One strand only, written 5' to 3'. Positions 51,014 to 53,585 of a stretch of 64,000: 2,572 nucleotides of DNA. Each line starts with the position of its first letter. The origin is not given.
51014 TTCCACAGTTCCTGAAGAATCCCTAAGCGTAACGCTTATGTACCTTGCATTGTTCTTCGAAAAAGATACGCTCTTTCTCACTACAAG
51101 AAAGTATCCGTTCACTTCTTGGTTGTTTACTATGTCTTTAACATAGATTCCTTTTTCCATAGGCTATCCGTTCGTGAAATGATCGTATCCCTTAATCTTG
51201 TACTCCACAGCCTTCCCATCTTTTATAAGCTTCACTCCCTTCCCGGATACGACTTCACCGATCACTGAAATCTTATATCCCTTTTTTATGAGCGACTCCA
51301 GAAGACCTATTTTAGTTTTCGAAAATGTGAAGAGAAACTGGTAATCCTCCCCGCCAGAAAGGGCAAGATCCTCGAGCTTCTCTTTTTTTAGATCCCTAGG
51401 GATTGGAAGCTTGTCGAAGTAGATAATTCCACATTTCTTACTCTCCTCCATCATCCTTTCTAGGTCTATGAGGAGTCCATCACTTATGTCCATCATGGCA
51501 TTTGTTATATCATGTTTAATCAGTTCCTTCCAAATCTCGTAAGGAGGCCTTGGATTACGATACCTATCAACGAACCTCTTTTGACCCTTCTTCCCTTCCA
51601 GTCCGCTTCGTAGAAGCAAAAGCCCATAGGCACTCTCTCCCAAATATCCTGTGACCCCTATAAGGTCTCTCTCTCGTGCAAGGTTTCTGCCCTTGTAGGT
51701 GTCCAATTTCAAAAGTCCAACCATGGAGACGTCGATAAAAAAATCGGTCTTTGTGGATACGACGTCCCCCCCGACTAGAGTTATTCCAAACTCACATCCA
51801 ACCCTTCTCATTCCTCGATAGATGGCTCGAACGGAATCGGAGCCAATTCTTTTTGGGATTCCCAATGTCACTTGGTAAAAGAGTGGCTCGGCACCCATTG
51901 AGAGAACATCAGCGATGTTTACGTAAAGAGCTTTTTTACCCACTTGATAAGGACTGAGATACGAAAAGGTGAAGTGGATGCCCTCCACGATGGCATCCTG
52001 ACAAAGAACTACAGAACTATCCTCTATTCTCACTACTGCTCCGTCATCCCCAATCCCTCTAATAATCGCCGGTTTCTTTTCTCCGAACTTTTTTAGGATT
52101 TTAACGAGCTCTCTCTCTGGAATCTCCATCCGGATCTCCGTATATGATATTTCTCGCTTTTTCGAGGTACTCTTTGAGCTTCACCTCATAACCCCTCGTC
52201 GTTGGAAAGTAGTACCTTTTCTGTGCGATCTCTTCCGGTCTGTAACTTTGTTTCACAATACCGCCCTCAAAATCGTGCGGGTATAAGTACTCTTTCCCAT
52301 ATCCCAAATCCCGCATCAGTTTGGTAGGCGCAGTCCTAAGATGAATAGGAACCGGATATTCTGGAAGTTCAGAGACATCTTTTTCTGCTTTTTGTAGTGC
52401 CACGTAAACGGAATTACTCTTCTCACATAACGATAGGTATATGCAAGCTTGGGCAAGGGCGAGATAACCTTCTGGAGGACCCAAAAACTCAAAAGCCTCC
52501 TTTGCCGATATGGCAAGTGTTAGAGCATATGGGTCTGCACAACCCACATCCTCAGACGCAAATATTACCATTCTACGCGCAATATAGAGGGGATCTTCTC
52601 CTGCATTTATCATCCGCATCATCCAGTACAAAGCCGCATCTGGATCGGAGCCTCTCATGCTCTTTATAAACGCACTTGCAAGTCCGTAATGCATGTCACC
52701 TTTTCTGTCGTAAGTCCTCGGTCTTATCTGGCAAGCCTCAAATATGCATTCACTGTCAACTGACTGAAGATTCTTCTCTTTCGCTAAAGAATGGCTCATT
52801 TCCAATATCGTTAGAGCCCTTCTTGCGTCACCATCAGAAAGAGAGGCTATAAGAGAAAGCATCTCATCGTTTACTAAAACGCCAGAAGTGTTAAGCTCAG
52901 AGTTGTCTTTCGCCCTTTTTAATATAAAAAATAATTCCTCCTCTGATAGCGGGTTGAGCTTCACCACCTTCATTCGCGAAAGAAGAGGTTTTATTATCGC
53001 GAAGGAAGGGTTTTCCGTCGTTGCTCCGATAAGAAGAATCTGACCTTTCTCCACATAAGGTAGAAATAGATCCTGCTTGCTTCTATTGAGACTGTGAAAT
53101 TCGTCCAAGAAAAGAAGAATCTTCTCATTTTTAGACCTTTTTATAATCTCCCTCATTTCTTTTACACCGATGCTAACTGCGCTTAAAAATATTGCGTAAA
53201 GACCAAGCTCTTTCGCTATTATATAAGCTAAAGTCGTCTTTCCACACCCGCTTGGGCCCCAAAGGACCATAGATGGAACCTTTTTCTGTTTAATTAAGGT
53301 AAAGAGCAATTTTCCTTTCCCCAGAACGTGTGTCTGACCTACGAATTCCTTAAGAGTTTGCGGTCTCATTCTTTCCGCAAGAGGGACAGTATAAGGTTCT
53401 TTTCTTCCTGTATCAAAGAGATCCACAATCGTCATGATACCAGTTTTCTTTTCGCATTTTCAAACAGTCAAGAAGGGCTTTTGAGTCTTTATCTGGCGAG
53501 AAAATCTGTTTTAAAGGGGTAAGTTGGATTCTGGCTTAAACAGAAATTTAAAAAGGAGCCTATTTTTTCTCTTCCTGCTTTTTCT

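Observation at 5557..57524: Recurrent promoter-abutting start codons suggest first genes of transcription units are leaderless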

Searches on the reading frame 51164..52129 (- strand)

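Call 11: search_protein_families(library=pfam, proteins=[window:51164-52129:-])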
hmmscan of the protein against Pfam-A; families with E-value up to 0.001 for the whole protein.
window:51164-52129:- (321 aa): 2 families
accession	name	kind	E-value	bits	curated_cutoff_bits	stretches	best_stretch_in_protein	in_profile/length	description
PF00586.29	AIRS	-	2.4e-26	92.8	24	1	27-139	1-111/112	AIR synthase related protein, N-terminal domain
PF02769.27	AIRS_C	-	4e-08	34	23.1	1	156-302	5-154/156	AIR synthase related protein, C-terminal domain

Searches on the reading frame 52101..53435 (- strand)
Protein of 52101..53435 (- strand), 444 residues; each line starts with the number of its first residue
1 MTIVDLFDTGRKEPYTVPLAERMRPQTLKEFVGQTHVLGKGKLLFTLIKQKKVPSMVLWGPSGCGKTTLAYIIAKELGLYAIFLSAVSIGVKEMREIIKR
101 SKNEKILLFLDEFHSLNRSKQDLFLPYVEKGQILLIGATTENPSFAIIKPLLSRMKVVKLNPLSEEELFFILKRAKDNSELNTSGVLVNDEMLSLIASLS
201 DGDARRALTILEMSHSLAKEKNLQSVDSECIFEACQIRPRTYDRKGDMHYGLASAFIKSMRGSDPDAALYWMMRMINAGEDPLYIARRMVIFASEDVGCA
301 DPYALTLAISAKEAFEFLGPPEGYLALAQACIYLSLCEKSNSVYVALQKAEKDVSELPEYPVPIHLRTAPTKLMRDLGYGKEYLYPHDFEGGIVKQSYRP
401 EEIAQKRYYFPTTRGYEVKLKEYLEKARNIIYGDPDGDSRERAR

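Call 8: search_protein_families(library=pfam, proteins=[window:52101-53435:-])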
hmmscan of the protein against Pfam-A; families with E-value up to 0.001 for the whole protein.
window:52101-53435:- (444 aa): 11 families
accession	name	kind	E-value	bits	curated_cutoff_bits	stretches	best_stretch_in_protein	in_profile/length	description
PF12002.13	MgsA_C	-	1.8e-67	226.9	27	1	262-427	1-166/167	MgsA AAA+ ATPase C terminal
PF16193.11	AAA_assoc_2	-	7.5e-21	74.6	34.3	1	186-261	5-81/81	AAA C-terminal domain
PF00004.35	AAA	-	1.4e-15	58.3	21.2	1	56-158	1-126/131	ATPase family associated with various cellular activities (AAA)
PF05496.18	RuvB_N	-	1.1e-14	55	27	1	23-136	1-117/159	Holliday junction DNA helicase RuvB P-loop domain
PF13173.12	AAA_14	-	1.6e-07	31.8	27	1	55-168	4-128/129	AAA domain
PF22703.2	Cdc6_lid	-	4.9e-07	30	27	1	188-234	17-66/68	Cdc6 AAA+ ATPase-type lid domain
PF06068.19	TIP49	-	4.9e-05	23.1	23.8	1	28-85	23-82/347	TIP49 P-loop domain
PF13191.12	AAA_16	-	6.4e-05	23.9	32.6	0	44-77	15-48/167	AAA ATPase domain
PF03215.21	Rad17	-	0.00052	20.4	23.8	0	50-80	42-72/186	Rad17 P-loop domain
PF00005.33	ABC_tran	-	0.00079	20.5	25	0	56-77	14-35/137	ABC transporter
PF20720.3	nSTAND3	-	0.00093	19.4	27.2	0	56-115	20-76/155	Novel STAND NTPase 3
